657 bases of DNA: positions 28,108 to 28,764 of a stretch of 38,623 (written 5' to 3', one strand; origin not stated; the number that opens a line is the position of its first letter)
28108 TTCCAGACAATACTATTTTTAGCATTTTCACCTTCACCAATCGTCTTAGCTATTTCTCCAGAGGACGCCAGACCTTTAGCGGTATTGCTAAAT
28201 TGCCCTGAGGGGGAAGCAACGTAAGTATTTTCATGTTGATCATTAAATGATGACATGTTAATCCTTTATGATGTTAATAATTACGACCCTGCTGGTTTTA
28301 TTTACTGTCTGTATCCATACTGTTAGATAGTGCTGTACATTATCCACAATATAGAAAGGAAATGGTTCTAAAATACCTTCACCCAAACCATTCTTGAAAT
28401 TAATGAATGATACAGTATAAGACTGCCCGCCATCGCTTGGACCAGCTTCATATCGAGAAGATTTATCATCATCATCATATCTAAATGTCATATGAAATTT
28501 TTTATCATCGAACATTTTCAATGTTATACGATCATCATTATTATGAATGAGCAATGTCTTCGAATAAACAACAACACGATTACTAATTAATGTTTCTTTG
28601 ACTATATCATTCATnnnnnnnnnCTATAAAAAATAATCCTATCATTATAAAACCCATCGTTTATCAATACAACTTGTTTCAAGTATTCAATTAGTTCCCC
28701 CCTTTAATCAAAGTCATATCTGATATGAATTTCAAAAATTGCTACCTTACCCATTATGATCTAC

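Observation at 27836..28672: Self-contained AT-rich two-gene operon (small soluble protein plus TM protein) inserted next to P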

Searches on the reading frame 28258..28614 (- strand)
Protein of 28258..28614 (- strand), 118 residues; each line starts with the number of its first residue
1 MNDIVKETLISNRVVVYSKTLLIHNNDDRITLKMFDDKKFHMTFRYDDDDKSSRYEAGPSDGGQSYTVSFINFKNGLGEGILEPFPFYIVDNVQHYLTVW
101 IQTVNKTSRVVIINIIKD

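Call 5: search_protein_families(library=pfam, proteins=[window:28258-28614:-], max_evalue=1)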
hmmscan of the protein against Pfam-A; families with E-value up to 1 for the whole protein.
window:28258-28614:- (118 aa): 1 family
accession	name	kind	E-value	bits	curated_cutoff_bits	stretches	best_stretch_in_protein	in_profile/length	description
PF21732.2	DUF6864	-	8.6e-15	55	27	1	11-111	5-107/114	Domain of unknown function (DUF6864)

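Call 6: search_protein_families(library=phrogs, proteins=[window:28258-28614:-], max_evalue=1)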
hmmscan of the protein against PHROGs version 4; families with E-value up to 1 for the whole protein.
window:28258-28614:- (118 aa): 3 families
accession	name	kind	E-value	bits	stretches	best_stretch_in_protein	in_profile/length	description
phrog_35122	-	unknown function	0.0011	19.9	1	3-107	4-110/128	-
phrog_32866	-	unknown function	0.0015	19.4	1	19-107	31-119/129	-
phrog_5223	-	connector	0.2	12.8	1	7-49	49-92/96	neck protein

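Call 7: search_protein_families(library=padloc, proteins=[window:28258-28614:-], max_evalue=1)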
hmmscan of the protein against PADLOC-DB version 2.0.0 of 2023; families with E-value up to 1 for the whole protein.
window:28258-28614:- (118 aa): 0 families

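Call 13: find_homologous_proteins(query=window:28258-28614:-)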
Query window:28258-28614:- (118 aa): 1 proteins with E <= 0.001 among 1 candidates.
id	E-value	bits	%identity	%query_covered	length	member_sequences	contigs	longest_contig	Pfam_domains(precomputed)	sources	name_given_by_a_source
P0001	1.9e-72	258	99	100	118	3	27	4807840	PF21732.3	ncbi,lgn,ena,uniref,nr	ncbi:TPA: hypothetical protein P7V30_001575 [Escherichia coli]|uniref:DUF6864 domain-containing func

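Call 22: search_protein_families(library=ncbifam, proteins=[window:28258-28614:-], max_evalue=1)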
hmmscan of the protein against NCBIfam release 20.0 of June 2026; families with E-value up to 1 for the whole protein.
window:28258-28614:- (118 aa): 0 families

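Call 25: search_protein_representatives(protein=window:28258-28614:-)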
Query: 118 residues. Proteins with E-value up to 0.001 (for the whole library): 24; up to 1e-10: 8; up to 1e-30: 1. The best 24 are listed.
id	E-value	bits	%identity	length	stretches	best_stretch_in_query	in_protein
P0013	1.3e-34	134.6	51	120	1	3-118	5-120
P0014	1.4e-24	102.2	44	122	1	4-118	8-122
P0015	3.2e-20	88.2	47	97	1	31-118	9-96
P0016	4.5e-17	78.1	37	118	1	5-116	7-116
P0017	3.2e-15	72.1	95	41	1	1-40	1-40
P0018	6.1e-12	61.5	29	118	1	6-118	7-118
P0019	8.1e-12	61.1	43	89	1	2-85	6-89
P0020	1.0e-11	60.8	32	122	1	8-118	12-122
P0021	2.9e-09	52.9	38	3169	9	60-86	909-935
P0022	5.1e-07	45.7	31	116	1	8-109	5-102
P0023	1.0e-05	41.5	38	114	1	15-117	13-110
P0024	1.2e-05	41.2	33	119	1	10-105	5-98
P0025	1.3e-05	41.1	31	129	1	21-114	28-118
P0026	1.8e-05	40.7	36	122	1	29-107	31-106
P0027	1.9e-05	40.6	35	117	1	40-117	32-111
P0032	1.8e-04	37.5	32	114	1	23-116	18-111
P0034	4.6e-04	36.1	26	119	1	11-111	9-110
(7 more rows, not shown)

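Call 28: find_homologous_proteins(query=A1, max_evalue=0.001)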
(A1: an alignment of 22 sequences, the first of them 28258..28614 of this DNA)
Query A1 (22 sequences) (118 aa, profile of the alignment): 13 proteins with E <= 0.001 among 1272 candidates.
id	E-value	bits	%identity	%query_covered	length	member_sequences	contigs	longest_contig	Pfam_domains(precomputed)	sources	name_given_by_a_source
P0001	1.7e-37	146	99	100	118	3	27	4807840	PF21732.3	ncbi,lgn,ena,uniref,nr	ncbi:TPA: hypothetical protein P7V30_001575 [Escherichia coli]|uniref:DUF6864 domain-containing func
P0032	6.2e-29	118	29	77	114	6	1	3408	PF21732.3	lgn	-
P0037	1.2e-27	114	26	86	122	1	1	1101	PF21732.3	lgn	-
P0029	2.1e-27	113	24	86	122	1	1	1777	PF21732.3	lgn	-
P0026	1.2e-26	111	36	61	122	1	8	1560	PF21732.3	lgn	-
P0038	2.2e-25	107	31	85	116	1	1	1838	PF21732.3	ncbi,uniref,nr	ncbi:DUF6864 domain-containing function [Vibrio tasmaniensis]|uniref:DUF6864 domain-containing funct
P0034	2.2e-24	103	24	83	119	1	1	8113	PF21732.3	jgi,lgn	-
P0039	1.5e-20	91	26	84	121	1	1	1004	PF21732.3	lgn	-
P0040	4.7e-19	86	29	55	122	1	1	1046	PF21732.3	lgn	-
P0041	1.4e-18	85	22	74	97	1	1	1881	PF21732.3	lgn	-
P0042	6.6e-18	82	24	65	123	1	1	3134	PF21732.3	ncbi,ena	-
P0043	1.4e-16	78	30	71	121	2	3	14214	PF21732.3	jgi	-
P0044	5.0e-14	70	26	86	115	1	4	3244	PF21732.3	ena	-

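Call 33: find_encoding_contigs(protein=P0043, flank=6000, max_places=3)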
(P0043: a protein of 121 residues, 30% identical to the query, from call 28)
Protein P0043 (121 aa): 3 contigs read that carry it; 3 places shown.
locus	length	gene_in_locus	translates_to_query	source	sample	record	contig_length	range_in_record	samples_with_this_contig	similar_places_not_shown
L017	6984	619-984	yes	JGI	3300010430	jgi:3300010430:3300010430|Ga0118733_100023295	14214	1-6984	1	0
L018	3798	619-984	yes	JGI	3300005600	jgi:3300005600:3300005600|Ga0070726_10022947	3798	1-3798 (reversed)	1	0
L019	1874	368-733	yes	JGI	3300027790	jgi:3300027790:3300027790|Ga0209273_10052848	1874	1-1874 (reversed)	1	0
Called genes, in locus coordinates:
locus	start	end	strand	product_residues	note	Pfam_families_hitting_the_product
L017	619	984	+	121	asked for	PF21732:DUF6864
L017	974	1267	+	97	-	-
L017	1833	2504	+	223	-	PF00881:Nitroreductase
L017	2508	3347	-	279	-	PF00994:MoCF_biosynth, PF24102:FLAD1_M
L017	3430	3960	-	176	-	PF13441:Gly-zipper_YMGG (weak), PF05433:Rick_17kDa_Anti, PF16998:17kDa_Anti_2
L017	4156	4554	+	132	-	-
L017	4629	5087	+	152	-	-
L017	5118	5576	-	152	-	PF00293:NUDIX, PF14815:NUDIX_4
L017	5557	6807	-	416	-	PF01960:ArgJ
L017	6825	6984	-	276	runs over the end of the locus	PF13145:Rotamase_2, PF13616:Rotamase_3, PF00639:Rotamase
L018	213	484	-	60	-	-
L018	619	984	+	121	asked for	PF21732:DUF6864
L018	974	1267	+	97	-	-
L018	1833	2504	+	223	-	PF00881:Nitroreductase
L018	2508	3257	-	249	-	PF00994:MoCF_biosynth, PF24102:FLAD1_M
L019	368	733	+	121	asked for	PF21732:DUF6864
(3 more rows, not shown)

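Call 34: find_encoding_contigs(protein=P0034, flank=6000, max_places=3)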
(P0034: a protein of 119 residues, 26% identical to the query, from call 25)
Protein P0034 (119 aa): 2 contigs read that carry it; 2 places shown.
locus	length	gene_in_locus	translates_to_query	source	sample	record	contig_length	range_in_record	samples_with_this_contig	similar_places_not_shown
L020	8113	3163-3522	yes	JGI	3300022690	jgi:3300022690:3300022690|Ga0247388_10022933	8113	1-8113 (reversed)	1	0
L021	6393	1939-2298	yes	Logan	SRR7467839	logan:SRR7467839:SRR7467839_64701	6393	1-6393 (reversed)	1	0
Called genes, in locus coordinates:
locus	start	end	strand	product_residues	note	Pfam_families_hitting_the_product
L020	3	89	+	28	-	?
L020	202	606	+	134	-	PF01145:Band_7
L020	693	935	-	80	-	-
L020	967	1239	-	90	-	-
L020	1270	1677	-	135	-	PF10130:PIN_2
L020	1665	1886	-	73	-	PF26688:RHH_12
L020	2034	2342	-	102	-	-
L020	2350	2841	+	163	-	-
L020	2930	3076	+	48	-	-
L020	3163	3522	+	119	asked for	PF21732:DUF6864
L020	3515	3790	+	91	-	-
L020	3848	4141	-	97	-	-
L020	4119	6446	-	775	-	PF02359:CDC48_N, PF02933:CDC48_2, PF05496:RuvB_N (weak), PF00004:AAA, PF07724:AAA_2 (weak), PF17862:AAA_lid_3, PF00004:AAA, PF17862:AAA_lid_3, +26 more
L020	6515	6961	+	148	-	-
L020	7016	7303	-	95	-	-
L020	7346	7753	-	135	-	-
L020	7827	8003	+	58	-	PF13166:AAA_13 (weak)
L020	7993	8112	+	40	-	?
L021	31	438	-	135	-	PF10130:PIN_2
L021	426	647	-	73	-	PF26688:RHH_12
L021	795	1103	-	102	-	-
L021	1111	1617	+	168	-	-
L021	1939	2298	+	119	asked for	PF21732:DUF6864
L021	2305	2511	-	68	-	-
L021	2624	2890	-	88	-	-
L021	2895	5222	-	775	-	PF02359:CDC48_N, PF02933:CDC48_2, PF05496:RuvB_N (weak), PF00004:AAA, PF07724:AAA_2 (weak), PF17862:AAA_lid_3, PF00004:AAA, PF17862:AAA_lid_3, +26 more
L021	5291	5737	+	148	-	-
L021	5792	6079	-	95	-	-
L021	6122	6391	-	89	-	?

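Call 35: find_encoding_contigs(protein=P0032, flank=4000, max_places=3)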
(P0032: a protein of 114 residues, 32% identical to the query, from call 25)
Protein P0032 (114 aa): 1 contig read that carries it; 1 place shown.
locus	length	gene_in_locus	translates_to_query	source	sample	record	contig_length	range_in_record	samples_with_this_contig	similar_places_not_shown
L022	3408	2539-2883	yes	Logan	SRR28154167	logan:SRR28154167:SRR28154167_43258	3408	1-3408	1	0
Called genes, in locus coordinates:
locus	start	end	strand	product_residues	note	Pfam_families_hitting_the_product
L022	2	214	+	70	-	?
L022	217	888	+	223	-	-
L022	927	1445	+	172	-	-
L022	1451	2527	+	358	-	PF01420:Methylase_S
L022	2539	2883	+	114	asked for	PF21732:DUF6864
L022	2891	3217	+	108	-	-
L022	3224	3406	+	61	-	?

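Call 40: predict_structure(alignment_id=A2)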
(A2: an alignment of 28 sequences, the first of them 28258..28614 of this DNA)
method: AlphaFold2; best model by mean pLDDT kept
length: 118 residues; sequences in the alignment: 28
mean_pLDDT: 94.4   pTM: 0.83
mean pLDDT of the five models: 94.4, 94.2, 94.1, 93.9, 93.3
residues with pLDDT >= 90: 108; 70-90: 9; 50-70: 1; < 50: 0
segments of 3 or more residues with pLDDT < 50: none
pLDDT, mean of each block of 10 residues (from residue 1): 85 95 95 94 97 96 93 96 94 96 95 96
secondary structure, 60 per line:
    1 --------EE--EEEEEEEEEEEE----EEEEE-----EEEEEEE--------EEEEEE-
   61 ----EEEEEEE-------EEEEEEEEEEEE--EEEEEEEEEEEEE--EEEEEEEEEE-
elements in order: E13-24 E29-33 E39-45 E54-59 E65-71 E79-90 E93-105 E108-117

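Call 45: search_solved_structures(query=A2, max_evalue=1)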
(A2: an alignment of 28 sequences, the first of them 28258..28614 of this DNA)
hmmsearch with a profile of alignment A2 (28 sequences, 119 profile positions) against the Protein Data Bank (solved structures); distinct sequences matched with E-value up to 1: 1.
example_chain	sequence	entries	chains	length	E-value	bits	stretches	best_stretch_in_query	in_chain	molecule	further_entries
5u0p_2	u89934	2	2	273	0.18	14.8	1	4-68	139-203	Mediator complex subunit 27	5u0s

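Call 48: fold_search(model_id=the predicted structure, library=viral)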
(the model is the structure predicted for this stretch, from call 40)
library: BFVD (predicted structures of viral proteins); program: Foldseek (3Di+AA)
matches with E <= 10: 536; with E <= 0.001: 1
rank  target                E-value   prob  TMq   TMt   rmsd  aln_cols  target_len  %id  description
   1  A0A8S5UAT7            1.2e-07  1.00  0.81  0.79   2.2       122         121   16  Uncharacterized protein [Siphoviridae sp. ctlIg4]
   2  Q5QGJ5                1.3e-01  0.44  0.34  0.11  12.2       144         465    9  (no name in the UniProt tables at hand)
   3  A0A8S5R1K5            2.1e-01  0.30  0.28  0.17  11.8       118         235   14  Uncharacterized protein [Podoviridae sp. ctyhE26]
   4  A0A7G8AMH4            4.0e-01  0.54  0.38  0.28   6.9       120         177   10  (no name in the UniProt tables at hand)
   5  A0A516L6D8            4.0e-01  0.12  0.25  0.23  13.4       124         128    6  (no name in the UniProt tables at hand)
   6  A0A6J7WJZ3            4.5e-01  0.33  0.30  0.37  11.7       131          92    6  Uncharacterized protein [uncultured Caudovirales phage]
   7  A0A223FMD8            4.5e-01  0.06  0.17  0.09  16.2       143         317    5  TNF-alpha-receptor-like protein [Murmansk poxvirus]
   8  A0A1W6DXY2            6.3e-01  0.25  0.27  0.33  12.1        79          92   10  Uncharacterized protein [Rhodococcus phage Toil]
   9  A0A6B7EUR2            6.6e-01  0.08  0.18  0.15  16.1        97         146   13  (no name in the UniProt tables at hand)
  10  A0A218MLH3            6.6e-01  0.06  0.19  0.13  15.4       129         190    8  Uncharacterized protein [uncultured virus]
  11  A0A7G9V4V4            7.0e-01  0.63  0.26  0.13   2.8        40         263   10  (no name in the UniProt tables at hand)
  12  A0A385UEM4            7.0e-01  0.10  0.22  0.18  16.6        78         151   15  Uncharacterized protein [Corynebacterium phage Juicebox]
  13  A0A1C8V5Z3            7.0e-01  0.08  0.19  0.11  13.9       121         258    9  ScoMcrA-like SRA domain-containing protein [Haloarcula hispanica pleomorphic virus 3]
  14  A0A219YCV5            7.4e-01  0.44  0.48  0.19  11.6       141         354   13  Tail fiber protein [Aeromonas phage 65.2]
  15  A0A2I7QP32            7.8e-01  0.18  0.21  0.23   4.2        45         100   18  (no name in the UniProt tables at hand)
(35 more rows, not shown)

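Call 49: fold_search(model_id=the predicted structure, library=pdb)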
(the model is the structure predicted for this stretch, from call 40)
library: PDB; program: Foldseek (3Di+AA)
matches with E <= 10: 983; with E <= 0.001: 0
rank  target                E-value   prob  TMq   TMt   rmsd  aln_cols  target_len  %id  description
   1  5hzt_A                2.0e-01  0.18  0.23  0.17  11.6       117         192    8  Crystal structure of Dronpa-Cu2+ (released 2017-03-15)
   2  2hqk                  3.3e-01  0.13  0.21  0.14   9.1        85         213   10  Crystal structure of a monomeric cyan fluorescent protein derived from Clavularia (released 2007-01-02)
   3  5hzt_K                5.4e-01  0.11  0.22  0.16  11.6       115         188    7  Crystal structure of Dronpa-Cu2+ (released 2017-03-15)
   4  4ppj_B                5.4e-01  0.11  0.24  0.15  12.0       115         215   10  Crystal structure of Phanta, a weakly fluorescent photochromic GFP-like protein. ON state (released 2015-04-08)
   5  9bq4_A                6.1e-01  0.09  0.22  0.15  10.4       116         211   10  YTP-E E148D, a weakly yellow thermostable protein (released 2024-09-04)
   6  9xps_3                6.4e-01  0.15  0.22  0.11  16.4       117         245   10  The neck structure of the Phage Phikz (released 2026-02-11)
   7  5hzt_J                6.4e-01  0.10  0.23  0.15  11.7       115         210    8  Crystal structure of Dronpa-Cu2+ (released 2017-03-15)
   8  7qli                  6.4e-01  0.10  0.20  0.13   9.5        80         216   14  Cis structure of rsKiiro at 290 K (released 2023-07-05)
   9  8b2y_C                6.4e-01  0.09  0.23  0.15  11.5       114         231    9  Structure of the weakly red fluorescent protein csiFP4 from Clytia simplex (released 2023-09-27)
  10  3adf_A                6.4e-01  0.08  0.22  0.15  12.3       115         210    9  Crystal structure of a monomeric green fluorescent protein, Azami-Green (mAG) (released 2010-05-19)
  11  2v4e_C                6.8e-01  0.10  0.21  0.13   8.9        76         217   16  A non-cytotoxic DsRed variant for whole-cell labeling (released 2008-11-04)
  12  1g7k_A                6.8e-01  0.09  0.21  0.13   9.0        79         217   16  CRYSTAL STRUCTURE OF DSRED, A RED FLUORESCENT PROTEIN FROM DISCOSOMA SP. RED (released 2000-12-06)
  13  5ooz                  6.8e-01  0.08  0.22  0.15  10.5       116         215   11  XFEL structure of the on state of a reversibly photoswitching fluorescent protein determined using the grease injection  (released 2017-12-06)
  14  4eds_A                6.8e-01  0.08  0.21  0.14  11.0       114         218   10  Crystal structure of far-red fluorescent protein eqFP670 (released 2012-09-05)
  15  7qll                  6.8e-01  0.06  0.17  0.11  10.3        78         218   14  rsKiiro Thermal annealing at 290K of 200K Cis intermediate (released 2023-07-05)
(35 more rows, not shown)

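Call 62: list_cluster_members(proteins=[window:28258-28614:-, window:27921-28256:-, P0014, P0007])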
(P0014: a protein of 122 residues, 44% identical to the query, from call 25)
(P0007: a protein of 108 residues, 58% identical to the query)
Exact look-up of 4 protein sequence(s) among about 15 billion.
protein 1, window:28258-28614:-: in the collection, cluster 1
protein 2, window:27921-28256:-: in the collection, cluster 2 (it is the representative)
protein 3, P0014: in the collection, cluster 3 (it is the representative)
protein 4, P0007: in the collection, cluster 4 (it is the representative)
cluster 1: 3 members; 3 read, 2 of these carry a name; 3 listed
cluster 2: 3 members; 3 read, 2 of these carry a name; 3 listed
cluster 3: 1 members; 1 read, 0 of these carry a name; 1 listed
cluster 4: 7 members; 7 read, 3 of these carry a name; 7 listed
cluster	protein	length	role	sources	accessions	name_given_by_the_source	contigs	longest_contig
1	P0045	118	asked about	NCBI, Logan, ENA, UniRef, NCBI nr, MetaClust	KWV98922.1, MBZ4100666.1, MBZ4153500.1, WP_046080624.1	DUF6864 domain-containing function [Escherichia fergusonii] | DUF6864 domain-containing function n=1 Tax=Escherichia fergusonii TaxID=564 ... | hypothetical protein [Escherichia fergusonii]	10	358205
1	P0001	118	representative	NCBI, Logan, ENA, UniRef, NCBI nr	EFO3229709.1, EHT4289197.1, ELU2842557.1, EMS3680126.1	TPA: hypothetical protein P7V30_001575 [Escherichia coli] | DUF6864 domain-containing function n=1 Tax=Escherichia coli TaxID=562 RepID=UPI00192C50E3 | hypothetical protein [Escherichia coli]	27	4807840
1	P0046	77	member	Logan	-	-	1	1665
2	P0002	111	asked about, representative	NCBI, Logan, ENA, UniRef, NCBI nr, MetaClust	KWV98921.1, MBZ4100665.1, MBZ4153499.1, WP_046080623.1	hypothetical protein [Escherichia fergusonii] | hypothetical protein n=1 Tax=Escherichia fergusonii TaxID=564 RepID=UPI0006145928 | status=active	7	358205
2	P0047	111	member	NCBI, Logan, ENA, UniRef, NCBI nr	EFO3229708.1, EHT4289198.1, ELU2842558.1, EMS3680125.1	TPA: hypothetical protein P7V30_001576 [Escherichia coli] | hypothetical protein n=1 Tax=Escherichia coli TaxID=562 RepID=UPI00192B76E8 | hypothetical protein [Escherichia coli]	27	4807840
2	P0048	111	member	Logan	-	-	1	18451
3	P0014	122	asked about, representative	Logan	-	-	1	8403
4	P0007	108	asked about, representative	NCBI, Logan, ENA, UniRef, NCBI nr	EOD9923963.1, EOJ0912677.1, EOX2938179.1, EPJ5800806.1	TPA: hypothetical protein RST62_005400 [Klebsiella pneumoniae] | hypothetical protein n=1 Tax=Klebsiella TaxID=570 RepID=UPI00092EF2E6 | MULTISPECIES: hypothetical protein [Klebsiella]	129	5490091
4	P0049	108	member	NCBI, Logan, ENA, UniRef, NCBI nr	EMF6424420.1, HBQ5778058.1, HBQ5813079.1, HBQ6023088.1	hypothetical protein LVT74_25540 [Klebsiella pneumoniae] | hypothetical protein n=1 Tax=Klebsiella pneumoniae complex TaxID=3390273 ... | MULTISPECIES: hypothetical protein [Klebsiella]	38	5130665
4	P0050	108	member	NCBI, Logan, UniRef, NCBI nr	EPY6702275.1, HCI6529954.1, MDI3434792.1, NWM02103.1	hypothetical protein AAHU49_06875 [Klebsiella quasipneumoniae subsp. quasipneumoniae] | hypothetical protein n=1 Tax=Klebsiella TaxID=570 RepID=UPI000C79A8F7 | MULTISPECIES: hypothetical protein [Klebsiella]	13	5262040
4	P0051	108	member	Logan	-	-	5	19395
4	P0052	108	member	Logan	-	-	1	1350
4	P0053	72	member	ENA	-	-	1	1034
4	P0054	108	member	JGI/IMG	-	-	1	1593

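Call 69: find_related_loci(query=A7, collection=viral_contigs, flank=8000)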
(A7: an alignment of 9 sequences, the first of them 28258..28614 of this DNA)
Query A7 (118 aa) in viral_contigs; peptide patterns used: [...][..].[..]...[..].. (x = any residue, [..] = any of these).
46 stretches matched a pattern; 4 encode a relative of the query (tblastn E <= 1e-3); 4 distinct loci.
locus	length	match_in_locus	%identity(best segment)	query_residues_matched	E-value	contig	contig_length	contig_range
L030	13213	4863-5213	41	2-118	7e-28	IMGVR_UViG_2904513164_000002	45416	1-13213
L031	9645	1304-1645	33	4-117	1e-21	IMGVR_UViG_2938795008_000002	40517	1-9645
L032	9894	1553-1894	33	4-117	1e-21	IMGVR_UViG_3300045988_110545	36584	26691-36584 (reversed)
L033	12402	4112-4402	33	20-118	2e-9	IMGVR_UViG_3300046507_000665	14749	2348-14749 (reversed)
